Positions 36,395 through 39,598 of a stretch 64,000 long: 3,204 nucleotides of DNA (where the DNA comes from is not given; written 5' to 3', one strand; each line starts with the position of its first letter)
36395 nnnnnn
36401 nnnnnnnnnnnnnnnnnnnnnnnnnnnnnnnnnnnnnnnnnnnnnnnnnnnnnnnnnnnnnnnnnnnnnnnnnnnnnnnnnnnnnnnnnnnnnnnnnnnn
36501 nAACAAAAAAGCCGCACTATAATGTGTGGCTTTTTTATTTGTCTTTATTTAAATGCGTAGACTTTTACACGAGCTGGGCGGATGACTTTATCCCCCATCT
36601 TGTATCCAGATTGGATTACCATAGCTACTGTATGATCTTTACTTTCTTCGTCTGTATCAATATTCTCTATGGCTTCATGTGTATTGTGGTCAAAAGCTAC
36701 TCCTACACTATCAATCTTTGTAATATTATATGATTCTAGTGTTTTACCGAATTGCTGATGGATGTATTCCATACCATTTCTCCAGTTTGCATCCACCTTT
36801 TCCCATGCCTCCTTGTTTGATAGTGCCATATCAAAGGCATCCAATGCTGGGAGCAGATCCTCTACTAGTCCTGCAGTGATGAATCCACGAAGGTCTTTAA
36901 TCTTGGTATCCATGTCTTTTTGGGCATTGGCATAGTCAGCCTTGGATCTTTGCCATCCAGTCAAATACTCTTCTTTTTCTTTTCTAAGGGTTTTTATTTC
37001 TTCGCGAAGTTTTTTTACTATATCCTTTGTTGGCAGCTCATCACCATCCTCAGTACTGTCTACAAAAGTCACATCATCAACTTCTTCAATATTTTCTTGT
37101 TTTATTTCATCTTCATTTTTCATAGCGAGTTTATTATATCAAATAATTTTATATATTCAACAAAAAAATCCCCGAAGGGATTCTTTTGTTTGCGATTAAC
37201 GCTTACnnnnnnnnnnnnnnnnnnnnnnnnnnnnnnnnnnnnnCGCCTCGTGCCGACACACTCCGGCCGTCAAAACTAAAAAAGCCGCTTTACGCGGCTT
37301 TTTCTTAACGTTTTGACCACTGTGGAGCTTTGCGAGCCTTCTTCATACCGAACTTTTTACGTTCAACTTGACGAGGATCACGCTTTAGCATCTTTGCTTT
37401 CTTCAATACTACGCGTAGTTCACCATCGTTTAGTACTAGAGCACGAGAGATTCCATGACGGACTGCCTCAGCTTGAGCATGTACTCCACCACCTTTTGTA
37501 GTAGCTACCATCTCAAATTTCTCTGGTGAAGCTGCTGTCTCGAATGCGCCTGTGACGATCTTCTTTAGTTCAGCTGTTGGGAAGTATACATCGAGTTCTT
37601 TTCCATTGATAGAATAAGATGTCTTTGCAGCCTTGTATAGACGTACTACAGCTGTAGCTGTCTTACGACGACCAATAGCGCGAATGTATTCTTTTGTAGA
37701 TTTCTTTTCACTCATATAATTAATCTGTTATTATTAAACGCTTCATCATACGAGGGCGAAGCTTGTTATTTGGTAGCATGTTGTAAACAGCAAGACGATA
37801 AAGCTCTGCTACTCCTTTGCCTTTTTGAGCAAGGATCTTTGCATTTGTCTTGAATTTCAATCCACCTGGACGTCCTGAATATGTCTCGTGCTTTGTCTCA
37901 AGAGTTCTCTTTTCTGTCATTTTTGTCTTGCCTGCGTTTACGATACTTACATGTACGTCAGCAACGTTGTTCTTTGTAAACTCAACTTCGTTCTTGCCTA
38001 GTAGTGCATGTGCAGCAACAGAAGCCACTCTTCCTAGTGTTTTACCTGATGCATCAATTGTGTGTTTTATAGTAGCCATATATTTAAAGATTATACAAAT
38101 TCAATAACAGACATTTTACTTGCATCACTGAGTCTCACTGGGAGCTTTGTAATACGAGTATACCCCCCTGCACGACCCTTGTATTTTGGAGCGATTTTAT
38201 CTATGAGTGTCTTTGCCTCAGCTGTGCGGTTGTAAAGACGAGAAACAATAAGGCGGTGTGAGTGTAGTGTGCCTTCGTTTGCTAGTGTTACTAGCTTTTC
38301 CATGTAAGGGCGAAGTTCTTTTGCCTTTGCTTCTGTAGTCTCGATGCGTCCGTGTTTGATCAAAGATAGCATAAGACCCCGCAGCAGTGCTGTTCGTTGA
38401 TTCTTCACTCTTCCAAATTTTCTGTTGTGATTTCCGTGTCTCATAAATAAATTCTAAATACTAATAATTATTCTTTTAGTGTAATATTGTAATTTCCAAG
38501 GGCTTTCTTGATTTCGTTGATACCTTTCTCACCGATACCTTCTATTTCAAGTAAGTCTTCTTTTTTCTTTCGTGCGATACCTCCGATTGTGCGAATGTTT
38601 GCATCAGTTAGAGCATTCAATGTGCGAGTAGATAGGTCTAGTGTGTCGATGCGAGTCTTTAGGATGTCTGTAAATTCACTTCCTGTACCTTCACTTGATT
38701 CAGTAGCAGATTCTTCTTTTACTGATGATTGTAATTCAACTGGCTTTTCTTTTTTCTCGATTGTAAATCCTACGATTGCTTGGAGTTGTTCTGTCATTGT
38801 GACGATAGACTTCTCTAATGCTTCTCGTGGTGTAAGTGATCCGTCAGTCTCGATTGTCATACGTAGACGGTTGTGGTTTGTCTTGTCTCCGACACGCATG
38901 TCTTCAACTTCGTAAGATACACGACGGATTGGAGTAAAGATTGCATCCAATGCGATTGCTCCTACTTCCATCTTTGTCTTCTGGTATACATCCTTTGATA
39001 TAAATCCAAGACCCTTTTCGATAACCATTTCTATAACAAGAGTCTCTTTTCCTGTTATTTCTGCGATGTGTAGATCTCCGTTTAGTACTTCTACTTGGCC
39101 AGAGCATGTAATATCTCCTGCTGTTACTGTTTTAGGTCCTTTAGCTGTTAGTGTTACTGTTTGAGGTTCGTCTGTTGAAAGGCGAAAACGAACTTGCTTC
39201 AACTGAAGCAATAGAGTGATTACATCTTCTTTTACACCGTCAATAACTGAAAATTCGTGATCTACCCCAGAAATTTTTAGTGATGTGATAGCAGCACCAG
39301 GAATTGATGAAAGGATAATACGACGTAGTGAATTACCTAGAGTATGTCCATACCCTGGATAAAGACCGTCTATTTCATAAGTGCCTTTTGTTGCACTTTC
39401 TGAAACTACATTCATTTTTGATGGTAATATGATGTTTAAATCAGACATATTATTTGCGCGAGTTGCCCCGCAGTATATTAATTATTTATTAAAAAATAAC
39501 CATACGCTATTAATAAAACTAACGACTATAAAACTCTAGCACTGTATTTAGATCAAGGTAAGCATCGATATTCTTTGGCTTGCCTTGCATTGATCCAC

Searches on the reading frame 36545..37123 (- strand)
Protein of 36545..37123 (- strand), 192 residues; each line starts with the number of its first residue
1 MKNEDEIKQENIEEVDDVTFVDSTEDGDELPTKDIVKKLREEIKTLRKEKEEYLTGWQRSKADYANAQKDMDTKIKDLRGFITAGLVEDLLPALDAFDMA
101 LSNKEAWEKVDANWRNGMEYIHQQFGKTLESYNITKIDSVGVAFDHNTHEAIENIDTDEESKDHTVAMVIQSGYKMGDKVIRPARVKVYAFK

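Call 31: search_protein_families(library=pfam, proteins=[window:36545-37123:-], max_evalue=0.001)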
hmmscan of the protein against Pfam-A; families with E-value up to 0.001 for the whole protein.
window:36545-37123:- (192 aa): 1 family
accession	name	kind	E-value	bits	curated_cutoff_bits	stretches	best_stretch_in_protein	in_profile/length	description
PF01025.24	GrpE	-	1.4e-42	145.6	25.8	1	29-188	6-163/165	GrpE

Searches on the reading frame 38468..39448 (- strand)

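Call 31: search_protein_families(library=pfam, proteins=[window:38468-39448:-], max_evalue=0.001)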
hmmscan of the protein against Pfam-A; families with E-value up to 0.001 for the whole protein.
window:38468-39448:- (326 aa): 5 families
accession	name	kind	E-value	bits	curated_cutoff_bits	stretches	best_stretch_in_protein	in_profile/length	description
PF01000.31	RNA_pol_A_bac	-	6.6e-28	97.8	33.9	1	58-172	2-119/119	RNA polymerase Rpb3/RpoA insert domain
PF01193.29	RNA_pol_L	-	3.9e-21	75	24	1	31-222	5-74/74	RNA polymerase Rpb3/Rpb11 dimerisation domain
PF03118.21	RNA_pol_A_CTD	-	1.1e-16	60.7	23.8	1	260-318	8-66/67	Bacterial RNA polymerase, alpha chain C terminal domain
PF13656.11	RNA_pol_L_2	-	5.5e-05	23.2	27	0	192-224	39-71/75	RNA polymerase Rpb3/Rpb11 dimerisation domain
PF14520.12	HHH_5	-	0.00042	21.2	27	1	276-317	14-55/57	Helix-hairpin-helix domain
